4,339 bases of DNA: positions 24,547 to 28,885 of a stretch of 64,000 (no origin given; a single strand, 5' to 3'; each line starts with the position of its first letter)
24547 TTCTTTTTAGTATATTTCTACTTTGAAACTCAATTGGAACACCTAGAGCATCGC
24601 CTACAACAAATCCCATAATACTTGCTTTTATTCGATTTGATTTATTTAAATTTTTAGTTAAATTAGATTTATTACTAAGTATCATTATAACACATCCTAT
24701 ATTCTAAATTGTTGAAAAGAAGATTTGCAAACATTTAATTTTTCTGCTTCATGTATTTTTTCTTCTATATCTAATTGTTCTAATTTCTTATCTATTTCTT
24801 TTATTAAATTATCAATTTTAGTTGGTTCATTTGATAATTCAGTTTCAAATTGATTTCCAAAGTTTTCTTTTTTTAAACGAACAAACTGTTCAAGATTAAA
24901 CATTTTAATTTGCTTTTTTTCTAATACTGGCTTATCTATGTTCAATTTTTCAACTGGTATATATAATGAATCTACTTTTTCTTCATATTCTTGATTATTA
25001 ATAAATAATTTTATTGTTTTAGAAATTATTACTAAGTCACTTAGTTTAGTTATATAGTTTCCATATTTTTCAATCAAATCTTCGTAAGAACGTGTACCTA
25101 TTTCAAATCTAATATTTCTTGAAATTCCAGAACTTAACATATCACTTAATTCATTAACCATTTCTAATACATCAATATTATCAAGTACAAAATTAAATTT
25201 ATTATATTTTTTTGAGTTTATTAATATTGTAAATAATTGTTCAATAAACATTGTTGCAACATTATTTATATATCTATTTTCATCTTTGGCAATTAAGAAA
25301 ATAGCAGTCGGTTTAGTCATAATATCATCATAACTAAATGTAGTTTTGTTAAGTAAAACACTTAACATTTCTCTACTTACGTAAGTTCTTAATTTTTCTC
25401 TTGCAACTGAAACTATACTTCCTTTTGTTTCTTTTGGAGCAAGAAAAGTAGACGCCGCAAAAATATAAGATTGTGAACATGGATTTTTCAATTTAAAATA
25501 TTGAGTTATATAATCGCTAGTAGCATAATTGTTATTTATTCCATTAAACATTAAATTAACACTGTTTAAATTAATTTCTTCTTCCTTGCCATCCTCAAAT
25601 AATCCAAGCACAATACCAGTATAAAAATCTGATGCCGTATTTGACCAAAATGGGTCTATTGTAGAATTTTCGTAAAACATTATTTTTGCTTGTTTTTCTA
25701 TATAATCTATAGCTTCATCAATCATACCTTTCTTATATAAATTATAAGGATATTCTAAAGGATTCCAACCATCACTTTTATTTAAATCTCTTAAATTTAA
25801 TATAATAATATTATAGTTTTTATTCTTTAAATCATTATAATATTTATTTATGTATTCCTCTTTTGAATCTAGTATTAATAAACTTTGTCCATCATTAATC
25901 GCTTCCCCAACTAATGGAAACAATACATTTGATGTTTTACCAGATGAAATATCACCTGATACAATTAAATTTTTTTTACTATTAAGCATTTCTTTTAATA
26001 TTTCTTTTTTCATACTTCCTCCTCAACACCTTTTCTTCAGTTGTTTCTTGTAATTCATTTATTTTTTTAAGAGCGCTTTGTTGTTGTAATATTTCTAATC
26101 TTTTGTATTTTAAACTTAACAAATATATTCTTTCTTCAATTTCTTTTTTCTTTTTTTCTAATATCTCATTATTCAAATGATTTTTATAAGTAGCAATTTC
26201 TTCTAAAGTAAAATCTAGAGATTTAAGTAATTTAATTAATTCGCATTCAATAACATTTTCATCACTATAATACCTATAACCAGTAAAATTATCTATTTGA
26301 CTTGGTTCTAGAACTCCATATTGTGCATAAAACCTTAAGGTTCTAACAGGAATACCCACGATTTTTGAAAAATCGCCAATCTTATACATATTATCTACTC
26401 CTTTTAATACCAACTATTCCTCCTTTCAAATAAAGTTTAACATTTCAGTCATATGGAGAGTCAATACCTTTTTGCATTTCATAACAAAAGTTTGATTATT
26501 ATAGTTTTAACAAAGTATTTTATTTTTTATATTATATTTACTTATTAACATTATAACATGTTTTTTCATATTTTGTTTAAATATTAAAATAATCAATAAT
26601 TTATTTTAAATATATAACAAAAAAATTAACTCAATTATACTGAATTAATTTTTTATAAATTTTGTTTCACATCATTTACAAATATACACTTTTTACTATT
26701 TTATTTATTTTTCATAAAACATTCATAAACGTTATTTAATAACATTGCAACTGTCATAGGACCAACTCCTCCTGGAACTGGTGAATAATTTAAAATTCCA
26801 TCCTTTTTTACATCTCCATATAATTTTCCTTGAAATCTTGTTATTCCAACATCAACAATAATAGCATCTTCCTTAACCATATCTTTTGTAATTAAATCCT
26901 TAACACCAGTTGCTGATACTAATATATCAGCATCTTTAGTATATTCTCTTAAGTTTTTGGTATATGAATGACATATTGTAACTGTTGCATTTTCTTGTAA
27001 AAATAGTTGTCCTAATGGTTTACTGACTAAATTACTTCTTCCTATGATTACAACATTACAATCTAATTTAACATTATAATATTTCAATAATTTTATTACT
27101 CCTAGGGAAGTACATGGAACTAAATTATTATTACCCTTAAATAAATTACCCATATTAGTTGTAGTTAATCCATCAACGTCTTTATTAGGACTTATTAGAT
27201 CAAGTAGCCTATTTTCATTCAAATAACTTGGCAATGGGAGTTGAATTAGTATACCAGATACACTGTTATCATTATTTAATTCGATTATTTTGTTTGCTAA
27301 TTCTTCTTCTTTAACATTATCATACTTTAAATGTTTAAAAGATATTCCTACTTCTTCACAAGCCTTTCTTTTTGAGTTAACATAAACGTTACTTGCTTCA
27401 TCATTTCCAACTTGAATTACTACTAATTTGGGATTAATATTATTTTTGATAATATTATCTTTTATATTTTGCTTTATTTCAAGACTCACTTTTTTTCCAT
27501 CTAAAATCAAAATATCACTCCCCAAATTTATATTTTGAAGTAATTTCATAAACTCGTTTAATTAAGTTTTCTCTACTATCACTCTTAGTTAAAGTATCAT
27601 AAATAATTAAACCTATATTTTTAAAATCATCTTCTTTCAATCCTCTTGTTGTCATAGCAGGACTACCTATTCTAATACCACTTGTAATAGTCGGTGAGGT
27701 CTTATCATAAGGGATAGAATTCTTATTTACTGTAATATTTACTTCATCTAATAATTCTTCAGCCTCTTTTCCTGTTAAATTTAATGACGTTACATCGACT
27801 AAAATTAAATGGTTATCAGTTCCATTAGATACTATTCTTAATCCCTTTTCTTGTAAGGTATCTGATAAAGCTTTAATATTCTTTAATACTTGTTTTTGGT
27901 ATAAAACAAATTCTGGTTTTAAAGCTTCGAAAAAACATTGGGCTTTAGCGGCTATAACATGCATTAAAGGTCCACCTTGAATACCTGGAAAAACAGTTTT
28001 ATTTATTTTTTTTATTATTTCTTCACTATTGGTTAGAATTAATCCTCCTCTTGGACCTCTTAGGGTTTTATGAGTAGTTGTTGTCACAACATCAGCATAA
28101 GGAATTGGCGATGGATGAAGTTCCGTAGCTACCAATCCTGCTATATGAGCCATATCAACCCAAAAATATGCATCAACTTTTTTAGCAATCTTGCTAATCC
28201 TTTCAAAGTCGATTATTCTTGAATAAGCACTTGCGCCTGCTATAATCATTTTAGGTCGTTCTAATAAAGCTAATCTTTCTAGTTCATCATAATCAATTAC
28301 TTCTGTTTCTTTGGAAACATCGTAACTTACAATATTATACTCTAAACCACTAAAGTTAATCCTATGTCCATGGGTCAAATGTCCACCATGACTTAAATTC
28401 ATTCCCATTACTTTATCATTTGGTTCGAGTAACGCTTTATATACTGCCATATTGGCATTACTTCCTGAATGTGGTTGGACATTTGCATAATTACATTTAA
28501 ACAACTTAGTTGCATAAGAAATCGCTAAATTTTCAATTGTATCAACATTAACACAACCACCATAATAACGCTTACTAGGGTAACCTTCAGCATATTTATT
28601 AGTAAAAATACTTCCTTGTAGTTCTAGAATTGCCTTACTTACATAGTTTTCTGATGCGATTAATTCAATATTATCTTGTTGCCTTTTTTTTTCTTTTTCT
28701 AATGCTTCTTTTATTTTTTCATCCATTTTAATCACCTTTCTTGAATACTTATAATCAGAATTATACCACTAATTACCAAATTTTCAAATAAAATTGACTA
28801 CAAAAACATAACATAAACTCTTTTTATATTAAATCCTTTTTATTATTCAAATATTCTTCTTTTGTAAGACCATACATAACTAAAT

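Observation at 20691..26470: Compact five-gene island between folD and ppdK: MerR regulator, TM-less VirD4/TraG-like ATPase, ADP-ribosylglycohydrolase, radical-SAM/SPASM enzyme, and a VYGVPN-repeat protein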

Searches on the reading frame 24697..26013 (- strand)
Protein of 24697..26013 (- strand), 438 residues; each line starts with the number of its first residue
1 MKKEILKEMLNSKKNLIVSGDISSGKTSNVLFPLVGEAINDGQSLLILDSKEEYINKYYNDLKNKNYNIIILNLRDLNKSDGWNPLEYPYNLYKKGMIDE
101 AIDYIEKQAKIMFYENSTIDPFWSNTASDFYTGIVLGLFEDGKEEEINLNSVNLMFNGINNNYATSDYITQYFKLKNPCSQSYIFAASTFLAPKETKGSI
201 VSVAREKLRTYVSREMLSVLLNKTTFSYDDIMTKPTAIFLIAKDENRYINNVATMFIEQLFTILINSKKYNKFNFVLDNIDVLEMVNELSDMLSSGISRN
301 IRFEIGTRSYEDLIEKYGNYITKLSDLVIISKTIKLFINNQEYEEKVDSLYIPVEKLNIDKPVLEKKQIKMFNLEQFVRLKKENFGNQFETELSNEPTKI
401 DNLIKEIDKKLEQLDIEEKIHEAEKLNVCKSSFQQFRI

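Call 3: search_protein_families(library=pfam, proteins=[window:24697-26013:-], max_evalue=0.1)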
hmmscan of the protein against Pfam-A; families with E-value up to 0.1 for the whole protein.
window:24697-26013:- (438 aa): 5 families
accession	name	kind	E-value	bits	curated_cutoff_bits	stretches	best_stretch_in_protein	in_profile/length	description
PF02534.20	T4SS-DNA_transf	-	8.8e-19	68.1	20.1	1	19-271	50-296/468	Type IV secretory system Conjugative DNA transfer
PF10412.15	TrwB_AAD_bind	-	7.5e-09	35.4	20.5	1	14-322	16-295/387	Type IV secretion-system coupling protein DNA-binding domain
PF00270.35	DEAD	-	0.0033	17.6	26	1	3-68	5-71/167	DEAD/DEAH box helicase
PF04095.22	NAPRTase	-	0.0066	16.7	20.8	1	257-336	128-205/239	Nicotinate phosphoribosyltransferase (NAPRTase) family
PF12696.13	TraG-D_C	-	0.08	13.3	22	0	273-319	2-48/126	TraM recognition site of TraD and TraG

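Call 4: search_protein_families(library=padloc, proteins=[window:24697-26013:-], max_evalue=0.1)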
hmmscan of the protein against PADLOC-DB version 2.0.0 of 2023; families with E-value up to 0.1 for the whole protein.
window:24697-26013:- (438 aa): 0 families

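Call 5: search_protein_families(library=ncbifam, proteins=[window:24697-26013:-], max_evalue=0.1)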
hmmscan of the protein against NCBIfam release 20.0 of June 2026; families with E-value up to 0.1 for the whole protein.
window:24697-26013:- (438 aa): 4 families
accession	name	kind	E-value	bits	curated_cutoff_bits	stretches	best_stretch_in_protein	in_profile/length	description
NF045973.1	conju_CD1115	equivalog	1.6e-37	129.5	250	1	9-319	20-339/442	VirD4-like conjugal transfer protein, CD1115 family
TIGR02788.1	VirB11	equivalog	0.018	14.1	249.95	1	3-29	134-160/308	P-type DNA transfer ATPase VirB11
NF010475.0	PRK13900.1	equivalog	0.027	13.6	389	1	3-29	150-176/333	type IV secretion system ATPase VirB11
TIGR02782.1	TrbB_P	equivalog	0.028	13.7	304.55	1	3-50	126-175/303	P-type conjugative transfer ATPase TrbB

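Call 9: search_protein_families(library=phrogs, proteins=[window:24697-26013:-], max_evalue=0.01)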
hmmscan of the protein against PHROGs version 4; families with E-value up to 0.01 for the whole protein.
window:24697-26013:- (438 aa): 0 families

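Call 25: search_dna_similar(query=window:24697-26013:-, collection=phages, mode=protein, max_rows=12)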
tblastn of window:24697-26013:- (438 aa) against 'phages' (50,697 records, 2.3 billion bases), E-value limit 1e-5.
Records with a match: 2; places in all: 2; records where one place covers at least 80% of the query: 0.
Best place of each record, by identity: <60% 2.
By first word of the organism name: Listeria 2.
By host as written in the record: Listeria monocytogenes 2.
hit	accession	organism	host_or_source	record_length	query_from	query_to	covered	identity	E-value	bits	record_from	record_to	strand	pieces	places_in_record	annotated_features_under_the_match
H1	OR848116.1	Listeria phage LM 4-14-1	Listeria monocytogenes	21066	15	318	69%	22.6%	5e-10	68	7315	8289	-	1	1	record has no annotation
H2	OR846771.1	Listeria phage LM 4-11-1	Listeria monocytogenes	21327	15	318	69%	22.6%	5e-10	68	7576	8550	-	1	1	record has no annotation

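Call 26: search_dna_similar(query=window:24697-26013:-, collection=plasmids, mode=protein, max_rows=12)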
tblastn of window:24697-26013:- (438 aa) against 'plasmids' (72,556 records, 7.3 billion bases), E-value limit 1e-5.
Records with a match: 131; places in all: 131; records where one place covers at least 80% of the query: 0.
Best place of each record, by identity: <60% 131.
By first word of the organism name: Listeria 42; Bacillus 38; Staphylococcus 15; Clostridium 11; Macrococcoides 6; Priestia 4; Clostridioides 3; Paraclostridium 3; Enterococcus 3; Macrococcus 2; and 4 more.
By predicted mobility (MOB-suite, as given by PLSDB): conjugative 70; mobilizable 43; non-mobilizable 18.
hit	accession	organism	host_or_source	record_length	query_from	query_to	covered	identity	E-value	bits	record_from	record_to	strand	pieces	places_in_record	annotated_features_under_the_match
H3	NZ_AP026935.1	Spiroplasma ixodetis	Homona magnanima,Whole body,laboratory ...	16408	12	344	76%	26.6%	6e-10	69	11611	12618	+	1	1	VirD4-like conjugal transfer protein, CD1115 family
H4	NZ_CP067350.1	Clostridioides sp. ES-S-0107-01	soil,soil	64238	11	318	70%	27.3%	4e-17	92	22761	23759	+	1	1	VirD4-like conjugal transfer protein, CD1115 family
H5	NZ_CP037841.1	Clostridioides difficile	-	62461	11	318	70%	27.1%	3e-16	89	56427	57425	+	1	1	VirD4-like conjugal transfer protein, CD1115 family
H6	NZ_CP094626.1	Bacillus thuringiensis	whole organism,soil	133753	18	319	69%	27.2%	3e-18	95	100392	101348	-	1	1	VirD4-like conjugal transfer protein, CD1115 family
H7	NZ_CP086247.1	Clostridium sp. CF011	single colony,bovine feces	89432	11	319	71%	26.4%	4e-12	76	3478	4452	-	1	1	VirD4-like conjugal transfer protein, CD1115 family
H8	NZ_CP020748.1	Bacillus mycoides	whole organism,soil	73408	18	319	69%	26.4%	2e-15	87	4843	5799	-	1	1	VirD4-like conjugal transfer protein, CD1115 family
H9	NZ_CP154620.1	Terrisporobacter petrolearius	cell culture,horse feces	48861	11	319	71%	25.7%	1e-11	74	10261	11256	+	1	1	VirD4-like conjugal transfer protein, CD1115 family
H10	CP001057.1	Clostridium botulinum B str. Eklund 17B (NRP)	-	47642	11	319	71%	25.3%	6e-12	76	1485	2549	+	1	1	type IV secretory pathway, VirD4 component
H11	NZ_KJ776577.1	Clostridium botulinum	-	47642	11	319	71%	25.3%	6e-12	76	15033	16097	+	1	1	VirD4-like conjugal transfer protein, CD1115 family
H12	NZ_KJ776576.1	Clostridium botulinum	-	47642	11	319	71%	25.3%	6e-12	76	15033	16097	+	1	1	VirD4-like conjugal transfer protein, CD1115 family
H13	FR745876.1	Clostridium botulinum B str. Eklund 17B (NRP)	-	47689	11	319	71%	25.3%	6e-12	76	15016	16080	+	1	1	putative traG and virD conjugational like protein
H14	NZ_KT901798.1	Clostridium botulinum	-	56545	11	319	71%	25.3%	8e-12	75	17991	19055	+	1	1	VirD4-like conjugal transfer protein, CD1115 family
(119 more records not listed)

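Call 53: find_related_loci(query=A3, collection=metagenome_contigs, flank=8000)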
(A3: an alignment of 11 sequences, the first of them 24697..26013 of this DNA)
Query A3 (438 aa) in metagenome_contigs; peptide patterns used: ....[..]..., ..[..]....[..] (x = any residue, [..] = any of these).
249 stretches matched a pattern; 70 encode a relative of the query (tblastn E <= 1e-3); 70 distinct loci.
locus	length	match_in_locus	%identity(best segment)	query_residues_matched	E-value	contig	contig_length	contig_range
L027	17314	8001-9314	100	1-438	0e+0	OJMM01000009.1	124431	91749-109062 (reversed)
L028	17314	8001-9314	100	1-438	0e+0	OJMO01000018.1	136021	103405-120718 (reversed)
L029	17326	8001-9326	73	1-438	0e+0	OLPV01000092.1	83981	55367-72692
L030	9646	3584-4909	73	1-438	0e+0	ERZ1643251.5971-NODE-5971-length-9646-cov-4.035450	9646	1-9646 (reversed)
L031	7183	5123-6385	70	1-418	0e+0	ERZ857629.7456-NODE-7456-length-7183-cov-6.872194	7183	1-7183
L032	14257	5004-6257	69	4-418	0e+0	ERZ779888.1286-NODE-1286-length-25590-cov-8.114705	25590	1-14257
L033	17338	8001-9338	65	1-437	0e+0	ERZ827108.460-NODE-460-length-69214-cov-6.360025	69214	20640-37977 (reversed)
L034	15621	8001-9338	66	1-437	0e+0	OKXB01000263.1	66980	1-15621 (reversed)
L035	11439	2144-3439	65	1-438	0e+0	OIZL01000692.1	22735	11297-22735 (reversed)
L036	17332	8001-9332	65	1-437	0e+0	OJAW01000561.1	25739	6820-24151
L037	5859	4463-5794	65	1-437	0e+0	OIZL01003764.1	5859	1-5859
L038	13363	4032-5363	65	1-437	0e+0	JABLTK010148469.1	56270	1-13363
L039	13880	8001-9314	61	1-438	8e-165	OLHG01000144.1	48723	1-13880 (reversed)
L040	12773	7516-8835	56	1-425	2e-159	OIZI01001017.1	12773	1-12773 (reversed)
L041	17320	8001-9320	56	1-425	9e-159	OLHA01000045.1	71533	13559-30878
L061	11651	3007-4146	35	2-410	6e-60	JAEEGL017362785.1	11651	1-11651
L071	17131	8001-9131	24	17-319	1e-23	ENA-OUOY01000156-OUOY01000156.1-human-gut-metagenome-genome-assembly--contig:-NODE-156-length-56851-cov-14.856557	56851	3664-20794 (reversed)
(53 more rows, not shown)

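Call 105: search_solved_structures(query=A3, max_evalue=0.001)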
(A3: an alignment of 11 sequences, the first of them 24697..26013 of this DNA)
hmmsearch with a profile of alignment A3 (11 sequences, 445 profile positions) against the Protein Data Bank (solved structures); distinct sequences matched with E-value up to 0.001: 0.

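Call 113: search_protein_families(library=pfam, proteins=[L061:36-2897:+, L061:2959-4719:+, L061:4826-6454:+, L061:6441-7133:+, L061:7170-9086:+, L061:9140-9577:+, L061:9896-10993:+, L061:10980-11597:+, L071:8001-9131:+], max_evalue=0.001)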
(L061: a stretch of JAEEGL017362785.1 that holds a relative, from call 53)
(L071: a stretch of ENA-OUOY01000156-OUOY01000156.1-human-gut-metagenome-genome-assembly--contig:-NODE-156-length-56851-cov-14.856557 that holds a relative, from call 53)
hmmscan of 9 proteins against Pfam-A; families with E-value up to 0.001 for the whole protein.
L061:36-2897:+ (953 aa): 0 families

L061:2959-4719:+ (586 aa): 1 family
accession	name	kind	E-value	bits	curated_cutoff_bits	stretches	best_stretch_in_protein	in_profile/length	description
PF02534.20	T4SS-DNA_transf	-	2.4e-12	46.9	20.1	1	31-281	47-310/468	Type IV secretory system Conjugative DNA transfer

L061:4826-6454:+ (542 aa): 0 families

L061:6441-7133:+ (230 aa): 3 families
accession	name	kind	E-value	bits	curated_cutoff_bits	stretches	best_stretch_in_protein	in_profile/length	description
PF00535.33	Glycos_transf_2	-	2e-31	109.6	23.3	1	8-167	1-162/168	Glycosyl transferase family 2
PF13641.12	Glyco_tranf_2_3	-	1.3e-06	29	27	1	7-126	3-126/230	Glycosyltransferase like family 2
PF10111.15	Glyco_tranf_2_2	-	1.5e-05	25.1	27.3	1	8-168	1-161/276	Glycosyltransferase like family 2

L061:7170-9086:+ (638 aa): 2 families
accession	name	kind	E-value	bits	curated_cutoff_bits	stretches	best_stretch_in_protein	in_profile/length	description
PF00483.29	NTP_transferase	-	7.6e-25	88.3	21.2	1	353-633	1-239/245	Nucleotidyl transferase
PF00288.32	GHMP_kinases_N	-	1.4e-11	44.9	22.3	1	90-173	2-85/87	GHMP kinases N terminal domain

L061:9140-9577:+ (145 aa): 1 family
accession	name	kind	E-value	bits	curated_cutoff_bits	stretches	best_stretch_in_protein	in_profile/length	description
PF03652.20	RuvX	-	1e-34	120.2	29.2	1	10-141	1-133/134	Holliday junction resolvase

L061:9896-10993:+ (365 aa): 1 family
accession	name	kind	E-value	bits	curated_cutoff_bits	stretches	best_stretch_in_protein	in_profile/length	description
PF02618.21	YceG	-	9.5e-66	222.5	32.4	1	42-356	1-274/275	YceG-like family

L061:10980-11597:+ (205 aa): 8 families
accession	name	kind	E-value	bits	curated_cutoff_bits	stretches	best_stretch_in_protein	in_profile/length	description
PF01596.23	Methyltransf_3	-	4.7e-21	75.5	22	1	13-202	12-202/204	O-methyltransferase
PF13578.12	Methyltransf_24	-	6.9e-10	40.2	26.3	1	51-148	1-104/105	Methyltransferase domain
PF01135.25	PCMT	-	3.5e-07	30.7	20.3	1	38-126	65-154/210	Protein-L-isoaspartate(D-aspartate) O-methyltransferase (PCMT)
PF13847.12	Methyltransf_31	-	6.9e-07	29.5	27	1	48-156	5-114/145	Methyltransferase domain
PF02390.23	Methyltransf_4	-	0.00038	20.4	24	0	50-109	5-63/173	Putative methyltransferase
PF12847.13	Methyltransf_18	-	0.00045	20.7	27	0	38-120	8-88/151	Methyltransferase domain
PF05175.20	MTS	-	0.00057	20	23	1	32-119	17-103/170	Methyltransferase small domain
PF13649.12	Methyltransf_25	-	0.0009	20.3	27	0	50-122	1-73/97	Methyltransferase domain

L071:8001-9131:+ (377 aa): 4 families
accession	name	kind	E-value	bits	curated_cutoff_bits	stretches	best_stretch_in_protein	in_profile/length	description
PF02534.20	T4SS-DNA_transf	-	1.2e-30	107.3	20.1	1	2-376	49-349/468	Type IV secretory system Conjugative DNA transfer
PF10412.15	TrwB_AAD_bind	-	9.3e-18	64.7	20.5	2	242-377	162-292/387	Type IV secretion-system coupling protein DNA-binding domain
PF12696.13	TraG-D_C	-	6.7e-10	39.4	22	1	330-376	1-47/126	TraM recognition site of TraD and TraG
PF01935.23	DUF87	-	2.1e-05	25.2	23.2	1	2-114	28-139/220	Helicase HerA, central domain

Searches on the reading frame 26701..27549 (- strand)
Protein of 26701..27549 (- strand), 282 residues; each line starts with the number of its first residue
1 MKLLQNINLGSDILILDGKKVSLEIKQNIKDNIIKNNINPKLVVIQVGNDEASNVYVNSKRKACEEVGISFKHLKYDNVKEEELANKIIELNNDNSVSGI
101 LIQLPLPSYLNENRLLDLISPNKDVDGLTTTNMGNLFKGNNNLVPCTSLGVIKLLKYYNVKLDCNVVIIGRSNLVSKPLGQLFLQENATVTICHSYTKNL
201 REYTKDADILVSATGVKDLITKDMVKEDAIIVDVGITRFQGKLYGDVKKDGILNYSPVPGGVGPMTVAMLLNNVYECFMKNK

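Call 115: search_protein_families(library=ncbifam, proteins=[window:26701-27549:-], max_evalue=1e-10)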
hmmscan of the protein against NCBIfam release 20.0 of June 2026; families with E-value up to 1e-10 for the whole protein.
window:26701-27549:- (282 aa): 30 families (the best 25 are shown)
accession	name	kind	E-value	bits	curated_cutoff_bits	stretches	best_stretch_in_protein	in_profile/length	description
NF010783.0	PRK14186.1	equivalog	1.3e-87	293.6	333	1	14-280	3-284/297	bifunctional methylenetetrahydrofolate dehydrogenase/methenyltetrahydrofolate cyclohydrolase FolD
NF010773.0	PRK14176.1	equivalog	1.5e-87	293.6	437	1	13-279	8-284/287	bifunctional 5,10-methylene-tetrahydrofolate dehydrogenase/ 5,10-methylene-tetrahydrofolate cyclohydrolase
NF010787.0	PRK14191.1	equivalog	2e-86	289.7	423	1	14-281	2-280/285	bifunctional methylenetetrahydrofolate dehydrogenase/methenyltetrahydrofolate cyclohydrolase FolD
NF010769.0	PRK14172.1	equivalog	7.4e-85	284.6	392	1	15-277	4-276/278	bifunctional 5,10-methylene-tetrahydrofolate dehydrogenase/ 5,10-methylene-tetrahydrofolate cyclohydrolase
NF010786.0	PRK14189.1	subfamily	1e-82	277.4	421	1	15-277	5-277/285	bifunctional methylenetetrahydrofolate dehydrogenase/methenyltetrahydrofolate cyclohydrolase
NF010781.0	PRK14184.1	equivalog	1.2e-81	274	438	1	14-280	2-282/286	bifunctional 5,10-methylene-tetrahydrofolate dehydrogenase/ 5,10-methylene-tetrahydrofolate cyclohydrolase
NF010770.0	PRK14173.1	equivalog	1.7e-81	273.6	411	1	14-279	4-279/287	bifunctional 5,10-methylene-tetrahydrofolate dehydrogenase/ 5,10-methylene-tetrahydrofolate cyclohydrolase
NF008058.0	PRK10792.1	equivalog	3.3e-81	272.4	355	1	15-278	5-279/285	bifunctional methylenetetrahydrofolate dehydrogenase/methenyltetrahydrofolate cyclohydrolase FolD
NF010785.0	PRK14188.1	subfamily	6.9e-81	271.5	396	1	15-276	5-284/297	bifunctional methylenetetrahydrofolate dehydrogenase/methenyltetrahydrofolate cyclohydrolase FolD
NF010780.0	PRK14183.1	equivalog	6.2e-80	268.5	480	1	15-275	3-274/283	bifunctional 5,10-methylene-tetrahydrofolate dehydrogenase/ 5,10-methylene-tetrahydrofolate cyclohydrolase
NF010776.0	PRK14179.1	equivalog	1.4e-79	267.2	445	1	15-280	4-280/284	bifunctional methylenetetrahydrofolate dehydrogenase/methenyltetrahydrofolate cyclohydrolase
NF010772.0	PRK14175.1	equivalog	2.3e-79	266.6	459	1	15-274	5-274/286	bifunctional methylenetetrahydrofolate dehydrogenase/methenyltetrahydrofolate cyclohydrolase FolD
NF010775.0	PRK14178.1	equivalog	1.8e-77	260.3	465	1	15-276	2-269/279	bifunctional methylenetetrahydrofolate dehydrogenase/methenyltetrahydrofolate cyclohydrolase FolD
NF010789.1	PRK14193.1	equivalog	8.5e-77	258.1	401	1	15-276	4-276/281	bifunctional methylenetetrahydrofolate dehydrogenase/methenyltetrahydrofolate cyclohydrolase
NF010763.0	PRK14166.1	equivalog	4.9e-75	252.2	501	1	15-275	3-274/282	bifunctional 5,10-methylene-tetrahydrofolate dehydrogenase/ 5,10-methylene-tetrahydrofolate cyclohydrolase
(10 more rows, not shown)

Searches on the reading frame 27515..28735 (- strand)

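Call 115: search_protein_families(library=ncbifam, proteins=[window:27515-28735:-], max_evalue=1e-10)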
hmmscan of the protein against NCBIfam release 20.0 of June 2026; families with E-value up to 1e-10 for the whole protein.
window:27515-28735:- (406 aa): 3 families
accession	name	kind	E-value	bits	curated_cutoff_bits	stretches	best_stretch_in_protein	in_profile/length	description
NF000586.1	PRK00011.1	subfamily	1.1e-186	620.5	335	1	5-403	1-402/404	serine hydroxymethyltransferase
NF010094.0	PRK13580.1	equivalog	1.6e-135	452.6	735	2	106-388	168-451/496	glycine hydroxymethyltransferase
TIGR04506.1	F_threo_transal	equivalog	7e-32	110.9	650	1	7-401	5-400/609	fluorothreonine transaldolase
